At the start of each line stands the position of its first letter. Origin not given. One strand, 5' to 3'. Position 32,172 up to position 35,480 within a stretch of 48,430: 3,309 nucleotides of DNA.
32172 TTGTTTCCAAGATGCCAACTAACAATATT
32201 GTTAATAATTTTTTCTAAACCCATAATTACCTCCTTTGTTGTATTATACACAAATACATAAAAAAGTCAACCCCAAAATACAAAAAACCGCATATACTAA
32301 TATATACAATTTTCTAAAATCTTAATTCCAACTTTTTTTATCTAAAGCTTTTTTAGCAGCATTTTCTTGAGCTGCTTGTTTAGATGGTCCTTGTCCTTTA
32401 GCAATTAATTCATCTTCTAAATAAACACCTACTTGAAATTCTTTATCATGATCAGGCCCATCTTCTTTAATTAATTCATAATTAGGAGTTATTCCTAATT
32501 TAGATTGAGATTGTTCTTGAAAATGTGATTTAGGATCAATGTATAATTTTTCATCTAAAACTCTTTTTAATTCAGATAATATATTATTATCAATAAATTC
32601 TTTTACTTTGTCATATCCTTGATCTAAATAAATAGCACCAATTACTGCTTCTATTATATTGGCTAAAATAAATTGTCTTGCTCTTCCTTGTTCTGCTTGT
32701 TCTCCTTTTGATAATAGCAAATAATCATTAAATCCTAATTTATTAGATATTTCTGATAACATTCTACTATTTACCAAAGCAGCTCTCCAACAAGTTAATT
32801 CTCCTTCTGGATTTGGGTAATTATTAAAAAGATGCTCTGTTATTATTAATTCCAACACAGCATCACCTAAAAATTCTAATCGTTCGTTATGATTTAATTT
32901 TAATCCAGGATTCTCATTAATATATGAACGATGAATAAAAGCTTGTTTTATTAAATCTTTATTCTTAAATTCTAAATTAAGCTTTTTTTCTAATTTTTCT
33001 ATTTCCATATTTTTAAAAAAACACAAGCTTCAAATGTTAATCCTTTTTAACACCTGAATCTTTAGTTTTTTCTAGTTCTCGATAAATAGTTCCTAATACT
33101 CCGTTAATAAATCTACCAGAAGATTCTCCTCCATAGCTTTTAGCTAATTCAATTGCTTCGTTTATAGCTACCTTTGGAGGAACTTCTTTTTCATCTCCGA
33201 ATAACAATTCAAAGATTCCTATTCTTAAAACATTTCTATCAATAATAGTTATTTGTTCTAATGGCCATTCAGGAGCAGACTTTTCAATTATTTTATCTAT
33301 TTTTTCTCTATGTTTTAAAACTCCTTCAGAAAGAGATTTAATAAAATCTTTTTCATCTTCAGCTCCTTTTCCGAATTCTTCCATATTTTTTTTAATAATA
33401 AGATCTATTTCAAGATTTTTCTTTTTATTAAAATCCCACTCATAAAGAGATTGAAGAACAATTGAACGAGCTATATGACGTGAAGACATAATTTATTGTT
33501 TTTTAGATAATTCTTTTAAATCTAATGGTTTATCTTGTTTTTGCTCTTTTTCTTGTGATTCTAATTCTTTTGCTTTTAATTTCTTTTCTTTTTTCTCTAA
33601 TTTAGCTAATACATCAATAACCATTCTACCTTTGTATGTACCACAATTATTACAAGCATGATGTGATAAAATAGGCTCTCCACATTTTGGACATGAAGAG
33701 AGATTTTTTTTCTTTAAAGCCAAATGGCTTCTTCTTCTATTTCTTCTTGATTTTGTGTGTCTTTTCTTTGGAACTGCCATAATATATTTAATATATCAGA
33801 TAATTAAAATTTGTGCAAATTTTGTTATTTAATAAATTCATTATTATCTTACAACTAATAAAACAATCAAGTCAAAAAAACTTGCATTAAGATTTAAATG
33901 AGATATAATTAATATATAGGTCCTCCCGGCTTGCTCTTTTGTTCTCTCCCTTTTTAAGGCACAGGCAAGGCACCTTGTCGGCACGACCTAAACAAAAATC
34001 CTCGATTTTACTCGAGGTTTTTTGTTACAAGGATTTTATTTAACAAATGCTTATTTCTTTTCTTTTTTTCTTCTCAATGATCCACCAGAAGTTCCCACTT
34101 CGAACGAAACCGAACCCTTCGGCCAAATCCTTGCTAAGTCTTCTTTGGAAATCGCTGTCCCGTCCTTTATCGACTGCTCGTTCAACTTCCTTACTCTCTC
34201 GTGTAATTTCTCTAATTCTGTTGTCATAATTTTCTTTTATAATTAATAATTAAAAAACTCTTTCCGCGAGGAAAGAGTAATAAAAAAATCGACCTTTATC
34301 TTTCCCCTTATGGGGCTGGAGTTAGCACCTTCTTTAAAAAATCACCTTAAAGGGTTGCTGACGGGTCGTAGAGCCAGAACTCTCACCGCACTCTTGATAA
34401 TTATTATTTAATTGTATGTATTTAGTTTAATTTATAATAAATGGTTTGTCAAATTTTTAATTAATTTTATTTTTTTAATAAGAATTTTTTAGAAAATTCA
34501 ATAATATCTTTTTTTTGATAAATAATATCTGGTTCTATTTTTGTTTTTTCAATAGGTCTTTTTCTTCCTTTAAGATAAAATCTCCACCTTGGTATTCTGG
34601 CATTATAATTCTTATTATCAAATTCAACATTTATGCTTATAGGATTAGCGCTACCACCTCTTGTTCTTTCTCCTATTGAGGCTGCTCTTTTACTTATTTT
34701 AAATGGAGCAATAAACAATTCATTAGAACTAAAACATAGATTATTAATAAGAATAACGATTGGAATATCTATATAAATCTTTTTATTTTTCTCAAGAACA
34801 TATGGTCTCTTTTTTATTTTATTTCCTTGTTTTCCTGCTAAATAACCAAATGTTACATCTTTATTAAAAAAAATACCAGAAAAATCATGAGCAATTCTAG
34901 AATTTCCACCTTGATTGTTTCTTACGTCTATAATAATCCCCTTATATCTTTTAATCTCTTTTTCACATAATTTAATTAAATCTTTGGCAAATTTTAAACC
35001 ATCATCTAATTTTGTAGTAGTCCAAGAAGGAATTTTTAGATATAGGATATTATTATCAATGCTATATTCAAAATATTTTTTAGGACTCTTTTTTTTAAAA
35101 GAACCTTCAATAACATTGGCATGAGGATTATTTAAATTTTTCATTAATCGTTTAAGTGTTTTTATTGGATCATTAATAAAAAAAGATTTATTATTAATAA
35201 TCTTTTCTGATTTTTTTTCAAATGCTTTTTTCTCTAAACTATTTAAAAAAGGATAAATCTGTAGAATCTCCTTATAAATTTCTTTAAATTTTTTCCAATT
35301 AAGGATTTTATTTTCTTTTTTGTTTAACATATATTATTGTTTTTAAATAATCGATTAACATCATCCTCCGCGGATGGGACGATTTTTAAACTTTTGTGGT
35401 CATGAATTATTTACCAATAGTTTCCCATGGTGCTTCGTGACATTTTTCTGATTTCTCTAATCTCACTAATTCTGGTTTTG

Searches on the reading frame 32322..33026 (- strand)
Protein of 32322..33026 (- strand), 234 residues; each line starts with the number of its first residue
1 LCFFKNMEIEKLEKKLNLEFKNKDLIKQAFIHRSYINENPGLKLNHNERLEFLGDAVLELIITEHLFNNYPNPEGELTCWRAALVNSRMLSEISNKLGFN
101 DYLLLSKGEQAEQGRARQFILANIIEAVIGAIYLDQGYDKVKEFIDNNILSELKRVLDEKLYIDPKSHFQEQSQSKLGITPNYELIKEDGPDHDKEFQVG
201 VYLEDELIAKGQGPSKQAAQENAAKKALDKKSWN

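Call 70: search_protein_families(library=pfam, proteins=[window:32322-33026:-], max_evalue=0.001)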
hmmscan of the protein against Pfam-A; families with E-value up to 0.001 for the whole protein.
window:32322-33026:- (234 aa): 4 families
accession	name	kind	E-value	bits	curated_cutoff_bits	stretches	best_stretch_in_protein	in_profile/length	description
PF14622.11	Ribonucleas_3_3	-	2.3e-39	134.9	35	1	22-152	1-127/128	Ribonuclease-III-like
PF00636.31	Ribonuclease_3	-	1.2e-24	87.4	27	1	48-137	1-102/102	Ribonuclease III domain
PF00035.32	dsrm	-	6.6e-17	62.3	23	1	165-230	1-65/66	Double-stranded RNA binding motif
PF22935.1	RM44_endonuclase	-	5.7e-11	43.1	27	1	8-132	5-139/139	Large ribosomal subunit protein mL44, endonuclease domain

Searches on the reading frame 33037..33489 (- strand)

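Call 70: search_protein_families(library=pfam, proteins=[window:33037-33489:-], max_evalue=0.001)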
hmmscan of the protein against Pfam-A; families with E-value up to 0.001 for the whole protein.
window:33037-33489:- (150 aa): 1 family
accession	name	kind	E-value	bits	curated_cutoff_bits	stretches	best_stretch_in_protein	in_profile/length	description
PF01029.23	NusB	-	1.8e-36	125.9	23.1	1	6-137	2-133/133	NusB family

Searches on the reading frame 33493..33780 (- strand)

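Call 70: search_protein_families(library=pfam, proteins=[window:33493-33780:-], max_evalue=0.001)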
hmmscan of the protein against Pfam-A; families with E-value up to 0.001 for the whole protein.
window:33493-33780:- (95 aa): 1 family
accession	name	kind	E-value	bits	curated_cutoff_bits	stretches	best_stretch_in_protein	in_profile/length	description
PF01783.29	Ribosomal_L32p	-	4.8e-24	84.7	21.3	1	2-56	1-55/56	Ribosomal L32p protein family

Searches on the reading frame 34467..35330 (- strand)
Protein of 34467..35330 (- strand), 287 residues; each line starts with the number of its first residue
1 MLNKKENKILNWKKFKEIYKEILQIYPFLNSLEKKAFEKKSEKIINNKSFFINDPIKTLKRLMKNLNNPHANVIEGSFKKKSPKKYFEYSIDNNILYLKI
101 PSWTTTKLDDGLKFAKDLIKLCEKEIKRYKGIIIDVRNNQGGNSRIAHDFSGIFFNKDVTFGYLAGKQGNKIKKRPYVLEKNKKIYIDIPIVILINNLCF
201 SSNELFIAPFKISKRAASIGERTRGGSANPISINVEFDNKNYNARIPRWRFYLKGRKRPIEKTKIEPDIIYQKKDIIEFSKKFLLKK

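Call 5: search_protein_families(library=pfam, proteins=[window:34467-35330:-], max_evalue=0.01)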
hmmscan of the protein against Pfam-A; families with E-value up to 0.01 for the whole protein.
window:34467-35330:- (287 aa): 1 family
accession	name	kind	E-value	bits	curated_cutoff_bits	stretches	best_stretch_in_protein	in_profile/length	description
PF03572.23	Peptidase_S41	-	6e-22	78.4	24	1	94-270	1-164/165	Peptidase family S41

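Call 6: search_protein_families(library=padloc, proteins=[window:34467-35330:-], max_evalue=0.01)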
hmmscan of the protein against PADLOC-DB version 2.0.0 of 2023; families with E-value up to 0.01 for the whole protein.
window:34467-35330:- (287 aa): 0 families

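Call 7: search_protein_families(library=ncbifam, proteins=[window:34467-35330:-], max_evalue=0.01)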
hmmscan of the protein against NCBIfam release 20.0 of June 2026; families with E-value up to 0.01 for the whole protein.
window:34467-35330:- (287 aa): 10 families
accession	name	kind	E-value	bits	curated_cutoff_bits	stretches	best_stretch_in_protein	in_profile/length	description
TIGR00225.1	prc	subfamily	4.1e-16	59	218.6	1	92-283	150-327/335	C-terminal processing peptidase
NF008388.1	PRK11186.1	exception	4.3e-10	38.6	825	1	91-225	353-476/663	carboxy terminal-processing peptidase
NF033424.1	chlamy_CPAF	equivalog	3.3e-09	35.9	250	1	184-272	452-539/564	protease-like activity factor CPAF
NF052377.1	lmo1851_S41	exception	5e-09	35.3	725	1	117-228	221-328/468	lmo1851 family serine protease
TIGR03900.1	prc_long_Delta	hypoth_equivalog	2e-05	22.8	660.95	1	92-227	236-363/973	MXAN_5808 family serine peptidase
NF051464.1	tail_spec_CT441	exception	2.6e-05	23.1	700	1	120-205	381-459/645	tail-specific protease Tsp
NF045588.1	Cterm_S41_CtpA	exception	2.8e-05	23.2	625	1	117-227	235-336/401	carboxyl-terminal processing protease CtpA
NF045589.1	Cterm_S41_CtpB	exception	4.7e-05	22.2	633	1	127-269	246-378/416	carboxyl-terminal processing protease CtpB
NF045590.1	Cterm_S41_CtpC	exception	5e-05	22.2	665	1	123-272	240-379/418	carboxyl-terminal processing protease CtpC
NF045591.1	Cterm_S41_CtpZ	exception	0.00011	21.1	525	1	115-226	231-333/403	carboxyl-terminal processing protease CtpZ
